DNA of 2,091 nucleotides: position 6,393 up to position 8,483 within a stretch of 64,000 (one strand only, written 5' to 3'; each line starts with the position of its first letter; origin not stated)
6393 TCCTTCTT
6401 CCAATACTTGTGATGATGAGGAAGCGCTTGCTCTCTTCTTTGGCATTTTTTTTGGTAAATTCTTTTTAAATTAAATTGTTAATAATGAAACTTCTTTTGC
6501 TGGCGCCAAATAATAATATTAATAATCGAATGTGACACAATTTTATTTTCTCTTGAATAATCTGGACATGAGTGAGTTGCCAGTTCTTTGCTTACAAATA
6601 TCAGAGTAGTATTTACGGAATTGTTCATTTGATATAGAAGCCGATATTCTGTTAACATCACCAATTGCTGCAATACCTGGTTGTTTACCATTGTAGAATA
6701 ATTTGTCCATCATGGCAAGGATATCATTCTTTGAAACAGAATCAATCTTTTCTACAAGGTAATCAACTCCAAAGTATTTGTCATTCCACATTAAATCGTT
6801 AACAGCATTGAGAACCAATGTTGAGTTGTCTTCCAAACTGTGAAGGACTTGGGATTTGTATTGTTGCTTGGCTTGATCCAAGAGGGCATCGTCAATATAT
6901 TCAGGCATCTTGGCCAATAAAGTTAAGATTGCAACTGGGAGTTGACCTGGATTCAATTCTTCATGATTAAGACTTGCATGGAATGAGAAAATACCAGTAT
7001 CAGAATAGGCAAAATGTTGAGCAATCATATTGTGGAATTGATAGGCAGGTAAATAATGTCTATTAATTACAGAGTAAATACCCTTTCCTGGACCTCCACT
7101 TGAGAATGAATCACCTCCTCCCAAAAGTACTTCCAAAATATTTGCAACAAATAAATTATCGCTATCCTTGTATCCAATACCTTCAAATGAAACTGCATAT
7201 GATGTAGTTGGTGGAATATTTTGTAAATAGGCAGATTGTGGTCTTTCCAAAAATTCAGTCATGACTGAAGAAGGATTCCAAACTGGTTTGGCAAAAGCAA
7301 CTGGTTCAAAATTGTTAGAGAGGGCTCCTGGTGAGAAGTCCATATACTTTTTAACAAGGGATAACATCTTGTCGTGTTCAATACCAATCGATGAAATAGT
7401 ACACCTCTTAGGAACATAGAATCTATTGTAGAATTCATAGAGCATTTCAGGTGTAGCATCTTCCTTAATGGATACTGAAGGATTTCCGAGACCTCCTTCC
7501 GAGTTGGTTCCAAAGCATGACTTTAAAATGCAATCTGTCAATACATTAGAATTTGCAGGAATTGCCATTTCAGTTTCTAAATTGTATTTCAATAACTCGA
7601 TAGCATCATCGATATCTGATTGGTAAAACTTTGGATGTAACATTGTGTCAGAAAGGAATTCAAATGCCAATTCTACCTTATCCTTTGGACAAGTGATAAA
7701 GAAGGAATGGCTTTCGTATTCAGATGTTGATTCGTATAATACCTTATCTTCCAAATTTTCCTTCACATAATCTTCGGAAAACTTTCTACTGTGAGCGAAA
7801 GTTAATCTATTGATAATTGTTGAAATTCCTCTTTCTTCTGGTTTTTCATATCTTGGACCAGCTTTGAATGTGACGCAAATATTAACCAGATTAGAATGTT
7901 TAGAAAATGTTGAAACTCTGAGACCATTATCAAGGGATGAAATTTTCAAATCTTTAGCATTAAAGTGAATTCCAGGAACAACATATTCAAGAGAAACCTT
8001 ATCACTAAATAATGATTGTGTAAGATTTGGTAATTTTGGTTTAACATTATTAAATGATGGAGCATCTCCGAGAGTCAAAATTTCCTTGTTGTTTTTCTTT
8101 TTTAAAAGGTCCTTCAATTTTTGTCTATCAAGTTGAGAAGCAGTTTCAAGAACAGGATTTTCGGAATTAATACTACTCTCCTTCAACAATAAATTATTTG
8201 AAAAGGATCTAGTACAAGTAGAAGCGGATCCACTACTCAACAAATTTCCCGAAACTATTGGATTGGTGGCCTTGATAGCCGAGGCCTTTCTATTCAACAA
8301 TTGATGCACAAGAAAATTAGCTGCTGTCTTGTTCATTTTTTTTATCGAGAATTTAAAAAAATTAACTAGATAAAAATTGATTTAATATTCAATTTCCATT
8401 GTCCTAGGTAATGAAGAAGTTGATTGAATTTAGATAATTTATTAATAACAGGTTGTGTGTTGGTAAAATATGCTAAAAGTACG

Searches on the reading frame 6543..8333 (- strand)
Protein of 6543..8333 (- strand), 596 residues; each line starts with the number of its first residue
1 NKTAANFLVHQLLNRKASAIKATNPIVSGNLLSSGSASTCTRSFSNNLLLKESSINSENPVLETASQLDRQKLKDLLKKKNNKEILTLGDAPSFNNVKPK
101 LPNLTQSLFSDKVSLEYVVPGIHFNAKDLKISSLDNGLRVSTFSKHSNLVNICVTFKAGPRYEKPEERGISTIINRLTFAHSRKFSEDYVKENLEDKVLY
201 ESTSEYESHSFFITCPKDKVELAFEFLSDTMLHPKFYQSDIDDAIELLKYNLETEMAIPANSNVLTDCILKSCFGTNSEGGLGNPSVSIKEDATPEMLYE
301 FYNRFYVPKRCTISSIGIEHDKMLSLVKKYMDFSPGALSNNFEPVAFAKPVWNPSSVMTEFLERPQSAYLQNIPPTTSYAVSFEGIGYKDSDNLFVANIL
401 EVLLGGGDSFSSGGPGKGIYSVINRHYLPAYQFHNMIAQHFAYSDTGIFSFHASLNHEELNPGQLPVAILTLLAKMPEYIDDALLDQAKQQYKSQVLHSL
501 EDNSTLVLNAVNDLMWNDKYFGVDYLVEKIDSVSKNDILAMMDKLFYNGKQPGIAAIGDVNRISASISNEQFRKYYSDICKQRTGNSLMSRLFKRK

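Call 35: search_protein_families(library=pfam, proteins=[window:6543-8333:-], max_evalue=0.00001)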
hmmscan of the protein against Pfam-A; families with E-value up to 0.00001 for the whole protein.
window:6543-8333:- (596 aa): 2 families
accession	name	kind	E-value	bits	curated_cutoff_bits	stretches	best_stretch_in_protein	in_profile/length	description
PF05193.26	Peptidase_M16_C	-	9e-18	65.2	23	1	293-492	2-181/181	Peptidase M16 inactive domain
PF00675.25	Peptidase_M16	-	3.9e-14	53.2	22.3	1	146-275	9-137/149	Insulinase (Peptidase family M16)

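Call 69: find_homologous_proteins(query=window:6543-8333:-, max_evalue=1e-30)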
Query window:6543-8333:- (596 aa): 8 proteins with E <= 1e-30 among 8000 candidates.
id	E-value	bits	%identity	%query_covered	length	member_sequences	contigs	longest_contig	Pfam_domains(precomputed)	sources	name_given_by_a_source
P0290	3.4e-268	909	100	68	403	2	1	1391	PF05193.27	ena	-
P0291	1.8e-261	887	72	90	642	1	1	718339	PF00675.26,PF05193.27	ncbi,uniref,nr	ncbi:hypothetical protein C9374_001609 [Naegleria lovaniensis]|uniref:Mitochondrial processing pepti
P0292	8.0e-261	885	71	90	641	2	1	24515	PF00675.26,PF05193.27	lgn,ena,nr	nr:unnamed protein product [Naegleria fowleri]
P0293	2.0e-185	636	54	90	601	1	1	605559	PF00675.26,PF05193.27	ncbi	ncbi:hypothetical protein ABK040_007258 [Willaertia magna]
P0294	1.7e-97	346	38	79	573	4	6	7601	PF00675.26,PF05193.27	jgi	jgi:processing peptidase subunit alpha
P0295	3.4e-74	269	36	66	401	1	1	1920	PF00675.26,PF05193.27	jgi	-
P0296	4.2e-34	137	26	80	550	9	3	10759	PF00675.26,PF05193.27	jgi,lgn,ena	jgi:mitochondrial-processing peptidase subunit alpha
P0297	3.9e-33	134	25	84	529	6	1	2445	PF00675.26,PF05193.27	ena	-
